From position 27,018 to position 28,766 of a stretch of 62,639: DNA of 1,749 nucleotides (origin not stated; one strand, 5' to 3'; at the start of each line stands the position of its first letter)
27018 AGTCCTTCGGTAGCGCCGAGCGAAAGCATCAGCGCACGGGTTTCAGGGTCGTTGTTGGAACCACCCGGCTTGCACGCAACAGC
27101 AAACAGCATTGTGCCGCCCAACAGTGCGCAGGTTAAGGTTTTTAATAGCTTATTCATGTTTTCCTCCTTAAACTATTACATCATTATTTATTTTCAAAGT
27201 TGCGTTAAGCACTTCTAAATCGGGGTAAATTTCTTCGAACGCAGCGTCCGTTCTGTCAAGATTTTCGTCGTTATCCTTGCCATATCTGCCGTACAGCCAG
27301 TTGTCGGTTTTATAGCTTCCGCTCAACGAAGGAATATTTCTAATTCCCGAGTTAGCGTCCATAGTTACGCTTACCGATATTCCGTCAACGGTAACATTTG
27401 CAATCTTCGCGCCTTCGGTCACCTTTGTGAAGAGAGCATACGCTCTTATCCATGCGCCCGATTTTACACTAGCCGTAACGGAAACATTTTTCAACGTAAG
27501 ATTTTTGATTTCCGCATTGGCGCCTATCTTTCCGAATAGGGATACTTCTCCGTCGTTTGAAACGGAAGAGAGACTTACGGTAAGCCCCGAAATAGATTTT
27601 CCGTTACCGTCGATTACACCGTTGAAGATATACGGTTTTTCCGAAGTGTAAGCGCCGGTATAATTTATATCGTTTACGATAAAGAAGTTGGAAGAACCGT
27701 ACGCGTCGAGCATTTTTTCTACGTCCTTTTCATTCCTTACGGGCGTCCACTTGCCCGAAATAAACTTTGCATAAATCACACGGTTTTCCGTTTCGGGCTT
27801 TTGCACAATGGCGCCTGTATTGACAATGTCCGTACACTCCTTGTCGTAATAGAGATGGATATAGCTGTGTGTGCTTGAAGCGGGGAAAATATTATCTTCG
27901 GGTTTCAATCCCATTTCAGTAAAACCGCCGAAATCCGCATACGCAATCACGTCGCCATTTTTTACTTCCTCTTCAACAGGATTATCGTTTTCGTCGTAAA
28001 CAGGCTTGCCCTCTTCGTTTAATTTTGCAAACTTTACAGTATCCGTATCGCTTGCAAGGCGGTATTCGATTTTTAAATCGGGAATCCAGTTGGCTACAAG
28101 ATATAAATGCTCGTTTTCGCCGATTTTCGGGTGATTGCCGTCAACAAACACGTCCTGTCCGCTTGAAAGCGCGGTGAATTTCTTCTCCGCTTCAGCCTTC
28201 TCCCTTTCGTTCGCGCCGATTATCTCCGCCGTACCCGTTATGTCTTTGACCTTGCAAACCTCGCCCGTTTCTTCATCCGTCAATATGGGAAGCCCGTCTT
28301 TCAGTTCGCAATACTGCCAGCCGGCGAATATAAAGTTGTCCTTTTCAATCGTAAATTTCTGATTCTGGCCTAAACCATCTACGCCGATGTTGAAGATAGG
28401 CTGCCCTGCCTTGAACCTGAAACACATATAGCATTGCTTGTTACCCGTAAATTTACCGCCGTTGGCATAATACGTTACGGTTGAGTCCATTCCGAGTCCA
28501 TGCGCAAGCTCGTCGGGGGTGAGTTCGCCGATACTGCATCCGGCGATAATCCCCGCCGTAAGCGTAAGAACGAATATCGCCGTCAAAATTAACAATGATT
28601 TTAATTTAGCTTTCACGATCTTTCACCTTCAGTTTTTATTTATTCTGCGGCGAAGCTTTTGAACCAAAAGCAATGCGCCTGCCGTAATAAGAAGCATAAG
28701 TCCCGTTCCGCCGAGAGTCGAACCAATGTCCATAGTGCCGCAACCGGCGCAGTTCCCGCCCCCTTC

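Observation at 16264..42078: A 25.7 kb single-strand gene train couples giant surface proteins, an S8 protease, an expanded Opp importer and a thiol-redox module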

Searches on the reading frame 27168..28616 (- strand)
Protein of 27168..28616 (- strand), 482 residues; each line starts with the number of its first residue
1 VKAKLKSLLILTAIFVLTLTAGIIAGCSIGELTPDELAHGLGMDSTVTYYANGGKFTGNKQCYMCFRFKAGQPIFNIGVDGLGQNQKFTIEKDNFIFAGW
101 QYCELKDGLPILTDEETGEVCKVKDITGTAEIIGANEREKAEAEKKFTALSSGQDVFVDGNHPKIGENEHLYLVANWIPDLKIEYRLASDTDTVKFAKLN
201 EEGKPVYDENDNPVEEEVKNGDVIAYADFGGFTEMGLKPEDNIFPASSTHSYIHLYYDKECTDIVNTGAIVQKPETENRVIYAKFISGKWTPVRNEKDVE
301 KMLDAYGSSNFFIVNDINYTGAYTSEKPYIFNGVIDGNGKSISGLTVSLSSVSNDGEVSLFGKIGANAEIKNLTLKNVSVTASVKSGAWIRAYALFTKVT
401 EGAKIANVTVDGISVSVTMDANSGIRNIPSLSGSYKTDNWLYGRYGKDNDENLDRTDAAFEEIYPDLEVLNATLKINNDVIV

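Call 3: search_protein_families(library=pfam, proteins=[window:27168-28616:-], max_evalue=0.01)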
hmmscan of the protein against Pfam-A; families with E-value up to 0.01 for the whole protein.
window:27168-28616:- (482 aa): 0 families

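Call 10: search_protein_families(library=ncbifam, proteins=[window:27168-28616:-], max_evalue=0.01)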
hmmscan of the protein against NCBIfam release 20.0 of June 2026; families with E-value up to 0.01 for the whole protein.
window:27168-28616:- (482 aa): 0 families
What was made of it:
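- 27168..28616 (-): 482-aa lipoprotein with no family assignment and a weak GLUG/M26_N-like motif. No Pfam or NCBIfam hit (calls 3, 10).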

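Call 50: search_protein_families(library=pfam, proteins=[window:27168-28616:-], max_evalue=5)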
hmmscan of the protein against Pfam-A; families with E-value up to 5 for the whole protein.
window:27168-28616:- (482 aa): 2 families
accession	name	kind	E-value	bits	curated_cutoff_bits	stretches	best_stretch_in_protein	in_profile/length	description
PF05342.19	Peptidase_M26_N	-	0.017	14.8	27.7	1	359-412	204-250/250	M26 IgA1-specific Metallo-endopeptidase N-terminal region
PF02927.20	CelD_N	-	0.13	13.5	24.6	1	189-236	27-75/86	Cellulase N-terminal ig-like domain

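Call 85: search_protein_representatives(protein=window:27168-28616:-)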
Query: 482 residues. Proteins with E-value up to 0.001 (for the whole library): 795; up to 1e-10: 320; up to 1e-30: 109. The best 150 are listed.
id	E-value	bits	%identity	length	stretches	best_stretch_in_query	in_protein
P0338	0.0e+00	1083.6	99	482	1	1-482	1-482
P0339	2.4e-112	392.4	45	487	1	1-480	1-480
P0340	4.6e-100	351.9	47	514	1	2-481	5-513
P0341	8.8e-91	321.3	45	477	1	1-481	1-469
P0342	3.0e-84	299.8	44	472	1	9-479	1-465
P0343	2.6e-83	296.7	43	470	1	1-450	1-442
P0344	7.9e-81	288.5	44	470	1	1-464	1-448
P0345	4.0e-80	286.2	40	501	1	1-482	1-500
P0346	9.0e-80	285.0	44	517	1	1-482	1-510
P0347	3.8e-73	263.2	43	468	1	1-421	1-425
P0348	5.3e-72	259.4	39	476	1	1-450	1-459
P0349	1.8e-71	257.6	42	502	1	1-482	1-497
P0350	4.1e-66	240.0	41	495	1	1-479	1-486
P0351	1.1e-65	238.6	40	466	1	4-453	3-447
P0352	1.1e-62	228.7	39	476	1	4-450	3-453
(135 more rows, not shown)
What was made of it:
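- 27168..28616 (-): 795 representative homologues (call 85).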
